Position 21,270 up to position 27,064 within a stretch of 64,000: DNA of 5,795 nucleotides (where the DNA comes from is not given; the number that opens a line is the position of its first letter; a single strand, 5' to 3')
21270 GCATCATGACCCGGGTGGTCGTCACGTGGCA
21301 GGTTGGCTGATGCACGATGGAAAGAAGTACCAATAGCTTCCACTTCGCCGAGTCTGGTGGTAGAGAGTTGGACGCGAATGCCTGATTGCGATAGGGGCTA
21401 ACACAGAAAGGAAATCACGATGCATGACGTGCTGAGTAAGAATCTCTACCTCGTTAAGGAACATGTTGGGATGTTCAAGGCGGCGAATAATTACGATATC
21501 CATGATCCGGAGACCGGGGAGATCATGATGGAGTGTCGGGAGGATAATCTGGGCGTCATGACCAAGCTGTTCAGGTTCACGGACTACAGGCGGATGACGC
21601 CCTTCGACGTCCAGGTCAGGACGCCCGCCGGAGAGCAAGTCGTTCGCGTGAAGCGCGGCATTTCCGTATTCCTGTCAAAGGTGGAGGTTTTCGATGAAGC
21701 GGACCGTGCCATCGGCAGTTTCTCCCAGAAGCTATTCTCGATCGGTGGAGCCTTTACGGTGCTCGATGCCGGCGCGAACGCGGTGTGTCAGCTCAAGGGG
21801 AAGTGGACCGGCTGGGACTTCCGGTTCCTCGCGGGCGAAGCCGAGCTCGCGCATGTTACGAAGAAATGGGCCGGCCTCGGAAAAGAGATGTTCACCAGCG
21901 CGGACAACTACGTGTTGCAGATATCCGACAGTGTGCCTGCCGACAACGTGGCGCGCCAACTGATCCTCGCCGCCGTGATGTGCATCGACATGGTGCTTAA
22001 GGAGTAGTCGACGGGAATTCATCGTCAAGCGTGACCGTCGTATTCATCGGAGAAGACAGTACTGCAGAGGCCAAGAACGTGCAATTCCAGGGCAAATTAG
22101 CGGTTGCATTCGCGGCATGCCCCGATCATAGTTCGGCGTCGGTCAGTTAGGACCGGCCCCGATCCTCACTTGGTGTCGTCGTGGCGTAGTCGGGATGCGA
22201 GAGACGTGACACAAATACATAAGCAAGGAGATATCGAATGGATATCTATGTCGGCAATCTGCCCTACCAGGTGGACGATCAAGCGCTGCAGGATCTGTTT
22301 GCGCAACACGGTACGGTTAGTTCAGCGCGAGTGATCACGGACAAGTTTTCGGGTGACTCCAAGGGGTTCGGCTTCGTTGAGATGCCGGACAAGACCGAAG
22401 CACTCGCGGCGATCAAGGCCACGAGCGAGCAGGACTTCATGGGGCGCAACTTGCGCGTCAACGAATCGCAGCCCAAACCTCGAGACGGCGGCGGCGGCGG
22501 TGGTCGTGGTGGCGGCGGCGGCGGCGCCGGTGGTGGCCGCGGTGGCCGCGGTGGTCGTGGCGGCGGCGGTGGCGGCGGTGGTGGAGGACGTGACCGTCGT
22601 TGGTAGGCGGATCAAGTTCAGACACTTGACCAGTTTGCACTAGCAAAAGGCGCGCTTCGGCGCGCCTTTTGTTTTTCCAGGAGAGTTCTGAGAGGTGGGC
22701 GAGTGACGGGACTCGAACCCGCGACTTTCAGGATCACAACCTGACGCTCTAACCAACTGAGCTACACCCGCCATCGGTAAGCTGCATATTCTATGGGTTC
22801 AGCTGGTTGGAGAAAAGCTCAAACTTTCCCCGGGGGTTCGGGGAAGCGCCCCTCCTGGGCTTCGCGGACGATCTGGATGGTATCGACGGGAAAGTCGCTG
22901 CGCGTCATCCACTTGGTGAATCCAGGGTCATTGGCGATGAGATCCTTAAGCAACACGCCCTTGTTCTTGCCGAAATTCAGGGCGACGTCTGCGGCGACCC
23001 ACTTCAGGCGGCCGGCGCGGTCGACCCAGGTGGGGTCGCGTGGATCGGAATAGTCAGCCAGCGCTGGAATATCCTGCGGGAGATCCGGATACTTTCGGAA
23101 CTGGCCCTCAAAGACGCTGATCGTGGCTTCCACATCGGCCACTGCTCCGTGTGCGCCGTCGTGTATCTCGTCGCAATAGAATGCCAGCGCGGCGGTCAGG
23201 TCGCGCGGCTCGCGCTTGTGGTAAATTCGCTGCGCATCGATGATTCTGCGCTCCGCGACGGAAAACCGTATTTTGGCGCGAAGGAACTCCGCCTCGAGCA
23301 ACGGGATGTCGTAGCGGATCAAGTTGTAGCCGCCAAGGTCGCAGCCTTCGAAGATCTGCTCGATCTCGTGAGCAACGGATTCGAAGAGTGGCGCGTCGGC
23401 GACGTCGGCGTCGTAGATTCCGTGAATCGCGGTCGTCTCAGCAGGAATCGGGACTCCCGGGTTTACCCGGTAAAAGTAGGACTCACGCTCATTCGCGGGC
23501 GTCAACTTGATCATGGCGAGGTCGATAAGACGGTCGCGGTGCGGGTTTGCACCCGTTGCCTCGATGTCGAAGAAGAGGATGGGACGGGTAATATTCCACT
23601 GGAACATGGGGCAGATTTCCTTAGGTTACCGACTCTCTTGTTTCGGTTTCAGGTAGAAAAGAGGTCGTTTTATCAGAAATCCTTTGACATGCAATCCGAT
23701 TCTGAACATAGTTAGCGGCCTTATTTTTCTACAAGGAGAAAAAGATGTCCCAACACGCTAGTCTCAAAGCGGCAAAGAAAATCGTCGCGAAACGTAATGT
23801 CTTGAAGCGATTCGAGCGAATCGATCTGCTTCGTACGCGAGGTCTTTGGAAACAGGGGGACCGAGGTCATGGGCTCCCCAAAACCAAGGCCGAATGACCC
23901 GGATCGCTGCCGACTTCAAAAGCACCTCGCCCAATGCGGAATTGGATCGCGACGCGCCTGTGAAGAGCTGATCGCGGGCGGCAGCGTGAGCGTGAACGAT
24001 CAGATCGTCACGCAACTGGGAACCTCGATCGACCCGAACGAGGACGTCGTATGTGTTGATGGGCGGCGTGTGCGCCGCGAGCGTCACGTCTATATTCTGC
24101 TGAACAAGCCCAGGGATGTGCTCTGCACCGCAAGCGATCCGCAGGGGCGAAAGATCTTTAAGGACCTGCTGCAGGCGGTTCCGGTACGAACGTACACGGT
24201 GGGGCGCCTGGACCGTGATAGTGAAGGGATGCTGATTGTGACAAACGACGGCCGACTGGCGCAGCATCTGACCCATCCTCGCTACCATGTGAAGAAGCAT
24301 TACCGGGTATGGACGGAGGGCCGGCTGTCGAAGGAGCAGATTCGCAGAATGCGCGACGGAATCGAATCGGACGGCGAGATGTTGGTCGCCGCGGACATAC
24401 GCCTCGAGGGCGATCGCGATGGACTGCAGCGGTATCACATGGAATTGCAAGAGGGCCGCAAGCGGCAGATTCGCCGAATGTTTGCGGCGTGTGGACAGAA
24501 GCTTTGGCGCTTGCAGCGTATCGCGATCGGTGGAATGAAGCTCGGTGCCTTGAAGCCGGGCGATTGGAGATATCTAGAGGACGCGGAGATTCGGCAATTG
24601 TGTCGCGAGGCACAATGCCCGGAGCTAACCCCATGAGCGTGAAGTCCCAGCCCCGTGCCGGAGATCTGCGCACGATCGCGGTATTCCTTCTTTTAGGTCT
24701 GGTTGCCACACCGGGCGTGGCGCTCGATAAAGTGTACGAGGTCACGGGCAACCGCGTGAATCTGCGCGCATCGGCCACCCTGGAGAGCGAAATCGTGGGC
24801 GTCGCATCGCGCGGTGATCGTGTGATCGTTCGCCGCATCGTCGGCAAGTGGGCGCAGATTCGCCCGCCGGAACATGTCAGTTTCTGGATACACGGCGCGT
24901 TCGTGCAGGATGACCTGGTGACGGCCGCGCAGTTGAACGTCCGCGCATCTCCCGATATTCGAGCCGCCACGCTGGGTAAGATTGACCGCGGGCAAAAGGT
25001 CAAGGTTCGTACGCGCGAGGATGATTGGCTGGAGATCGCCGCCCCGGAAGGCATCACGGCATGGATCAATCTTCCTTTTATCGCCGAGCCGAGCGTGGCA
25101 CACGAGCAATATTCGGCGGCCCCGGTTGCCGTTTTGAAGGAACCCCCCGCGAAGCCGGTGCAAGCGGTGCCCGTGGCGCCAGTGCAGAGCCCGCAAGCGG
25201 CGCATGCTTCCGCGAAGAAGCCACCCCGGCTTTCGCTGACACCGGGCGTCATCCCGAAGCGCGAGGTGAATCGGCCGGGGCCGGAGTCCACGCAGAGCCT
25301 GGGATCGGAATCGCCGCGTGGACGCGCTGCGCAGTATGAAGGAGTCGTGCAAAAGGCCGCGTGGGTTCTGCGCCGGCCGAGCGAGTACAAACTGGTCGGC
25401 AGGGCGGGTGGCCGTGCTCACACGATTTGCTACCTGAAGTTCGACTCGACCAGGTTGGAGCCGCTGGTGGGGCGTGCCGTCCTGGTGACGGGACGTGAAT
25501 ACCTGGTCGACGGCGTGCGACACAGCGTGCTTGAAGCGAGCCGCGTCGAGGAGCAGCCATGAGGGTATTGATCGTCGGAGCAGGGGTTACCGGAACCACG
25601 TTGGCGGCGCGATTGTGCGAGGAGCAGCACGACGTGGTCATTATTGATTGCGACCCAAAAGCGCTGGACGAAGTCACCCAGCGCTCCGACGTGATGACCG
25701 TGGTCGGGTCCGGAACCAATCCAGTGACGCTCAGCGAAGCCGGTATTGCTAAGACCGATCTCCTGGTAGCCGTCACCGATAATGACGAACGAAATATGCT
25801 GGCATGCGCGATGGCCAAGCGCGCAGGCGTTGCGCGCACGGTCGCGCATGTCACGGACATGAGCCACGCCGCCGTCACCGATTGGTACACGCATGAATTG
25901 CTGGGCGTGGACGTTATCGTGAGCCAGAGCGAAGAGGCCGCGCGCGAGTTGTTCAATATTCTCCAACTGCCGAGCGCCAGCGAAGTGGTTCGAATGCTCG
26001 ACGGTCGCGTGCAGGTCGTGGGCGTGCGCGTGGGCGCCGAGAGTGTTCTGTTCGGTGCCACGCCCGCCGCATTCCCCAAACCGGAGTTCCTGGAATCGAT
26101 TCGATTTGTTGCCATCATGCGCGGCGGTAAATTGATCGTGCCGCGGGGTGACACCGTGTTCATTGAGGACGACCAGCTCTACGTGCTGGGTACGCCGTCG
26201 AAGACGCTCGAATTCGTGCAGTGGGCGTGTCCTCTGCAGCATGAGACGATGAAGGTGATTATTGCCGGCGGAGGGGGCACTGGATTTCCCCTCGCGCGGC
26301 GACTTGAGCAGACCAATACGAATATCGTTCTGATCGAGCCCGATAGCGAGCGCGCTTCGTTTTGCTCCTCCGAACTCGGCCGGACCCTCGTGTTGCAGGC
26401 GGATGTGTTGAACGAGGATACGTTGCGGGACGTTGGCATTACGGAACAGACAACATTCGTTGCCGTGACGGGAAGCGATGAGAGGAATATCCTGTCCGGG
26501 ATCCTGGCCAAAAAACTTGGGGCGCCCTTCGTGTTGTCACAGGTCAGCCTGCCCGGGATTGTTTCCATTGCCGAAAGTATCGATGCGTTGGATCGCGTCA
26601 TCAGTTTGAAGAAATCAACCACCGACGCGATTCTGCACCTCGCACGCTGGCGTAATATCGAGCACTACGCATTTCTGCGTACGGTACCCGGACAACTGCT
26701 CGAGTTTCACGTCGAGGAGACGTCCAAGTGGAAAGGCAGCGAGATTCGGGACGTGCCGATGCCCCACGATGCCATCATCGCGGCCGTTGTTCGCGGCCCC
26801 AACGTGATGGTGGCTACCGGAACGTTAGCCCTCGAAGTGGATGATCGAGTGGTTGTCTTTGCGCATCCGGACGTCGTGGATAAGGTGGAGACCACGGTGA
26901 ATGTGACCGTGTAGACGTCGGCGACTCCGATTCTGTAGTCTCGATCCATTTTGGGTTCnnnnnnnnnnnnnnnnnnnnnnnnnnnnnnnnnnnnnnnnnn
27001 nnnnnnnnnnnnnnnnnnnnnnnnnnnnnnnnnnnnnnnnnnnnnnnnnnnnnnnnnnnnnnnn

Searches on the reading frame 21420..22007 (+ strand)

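Call 64: search_protein_families(library=pfam, proteins=[window:21420-22007:+], max_evalue=0.0001)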
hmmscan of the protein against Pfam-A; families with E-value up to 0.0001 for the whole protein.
window:21420-22007:+ (195 aa): 1 family
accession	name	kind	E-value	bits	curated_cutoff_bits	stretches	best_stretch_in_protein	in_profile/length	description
PF03803.21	Scramblase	-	1.2e-18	67.7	25.4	1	18-192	38-217/221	Scramblase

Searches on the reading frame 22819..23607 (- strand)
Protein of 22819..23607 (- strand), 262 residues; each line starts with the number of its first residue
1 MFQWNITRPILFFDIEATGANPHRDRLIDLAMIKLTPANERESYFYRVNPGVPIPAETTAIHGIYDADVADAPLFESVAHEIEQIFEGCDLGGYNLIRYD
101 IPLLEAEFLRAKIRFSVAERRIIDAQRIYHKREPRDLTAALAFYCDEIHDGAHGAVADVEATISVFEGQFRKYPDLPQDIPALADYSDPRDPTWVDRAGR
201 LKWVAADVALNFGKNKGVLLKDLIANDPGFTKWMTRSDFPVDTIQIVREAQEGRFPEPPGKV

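Call 64: search_protein_families(library=pfam, proteins=[window:22819-23607:-], max_evalue=0.0001)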
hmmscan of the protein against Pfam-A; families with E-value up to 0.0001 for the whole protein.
window:22819-23607:- (262 aa): 1 family
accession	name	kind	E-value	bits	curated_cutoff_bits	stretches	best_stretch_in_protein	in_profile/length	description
PF00929.31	RNase_T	-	3.4e-19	70.4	24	1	11-166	1-164/164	Exonuclease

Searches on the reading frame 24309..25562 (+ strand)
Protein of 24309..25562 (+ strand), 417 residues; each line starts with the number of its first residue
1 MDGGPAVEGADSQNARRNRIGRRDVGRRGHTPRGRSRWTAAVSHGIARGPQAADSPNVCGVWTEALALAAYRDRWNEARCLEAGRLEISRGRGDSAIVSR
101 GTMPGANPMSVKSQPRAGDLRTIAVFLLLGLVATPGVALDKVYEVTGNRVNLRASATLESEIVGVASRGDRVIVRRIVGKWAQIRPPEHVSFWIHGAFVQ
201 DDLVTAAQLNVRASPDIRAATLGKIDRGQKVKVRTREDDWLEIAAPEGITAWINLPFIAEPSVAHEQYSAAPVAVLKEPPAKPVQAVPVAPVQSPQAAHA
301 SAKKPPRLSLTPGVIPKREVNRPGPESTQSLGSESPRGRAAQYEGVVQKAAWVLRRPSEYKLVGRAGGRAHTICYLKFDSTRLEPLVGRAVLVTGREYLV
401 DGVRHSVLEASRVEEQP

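Call 64: search_protein_families(library=pfam, proteins=[window:24309-25562:+], max_evalue=0.0001)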
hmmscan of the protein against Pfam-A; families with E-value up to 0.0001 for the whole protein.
window:24309-25562:+ (417 aa): 2 families
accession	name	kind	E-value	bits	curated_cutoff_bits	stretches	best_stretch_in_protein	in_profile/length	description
PF08239.17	SH3_3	-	5.5e-19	68.5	27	2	208-253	2-48/54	Bacterial SH3 domain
PF06347.19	SH3_4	-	6.4e-06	26.3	24.1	0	208-254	4-50/56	Bacterial SH3 domain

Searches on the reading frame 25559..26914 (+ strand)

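Call 64: search_protein_families(library=pfam, proteins=[window:25559-26914:+], max_evalue=0.0001)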
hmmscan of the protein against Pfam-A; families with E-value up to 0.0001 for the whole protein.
window:25559-26914:+ (451 aa): 12 families
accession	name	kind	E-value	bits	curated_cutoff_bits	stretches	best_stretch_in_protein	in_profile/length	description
PF02254.24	TrkA_N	-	7.3e-43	146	23.8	2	3-122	1-115/116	TrkA-N domain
PF02080.26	TrkA_C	-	3.8e-22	78.4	27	2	380-444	1-67/71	TrkA-C domain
PF13241.12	NAD_binding_7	-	5e-10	40.3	22.1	1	2-102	9-98/104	Putative NAD(P)-binding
PF01266.30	DAO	-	6.8e-09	36.1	27.9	0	2-42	1-41/353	FAD dependent oxidoreductase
PF07992.20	Pyr_redox_2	-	5.3e-07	29.8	26.1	0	2-40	144-182/291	Pyridine nucleotide-disulphide oxidoreductase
PF13450.12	NAD_binding_8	-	2.2e-06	28.3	21.9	0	5-30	1-26/68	NAD(P)-binding Rossmann-like domain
PF03807.23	F420_oxidored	-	3.1e-06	28.1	21.6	0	3-44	2-45/94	NADP oxidoreductase coenzyme F420-dependent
PF03435.24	Sacchrp_dh_NADP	-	3.2e-06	27.9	25.1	0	3-96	1-100/129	Saccharopine dehydrogenase NADP binding domain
PF01494.25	FAD_binding_3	-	6.9e-06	26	22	0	2-47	3-46/349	FAD binding domain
PF03721.20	UDPG_MGDP_dh_N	-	1.8e-05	24.8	27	0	1-42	1-42/187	UDP-glucose/GDP-mannose dehydrogenase family, NAD binding domain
PF02558.23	ApbA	-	2.5e-05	24.4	22.2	0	3-49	1-46/150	Ketopantoate reductase PanE/ApbA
PF05834.18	Lycopene_cycl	-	6.4e-05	22.6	23.4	0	3-35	2-36/380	Lycopene cyclase protein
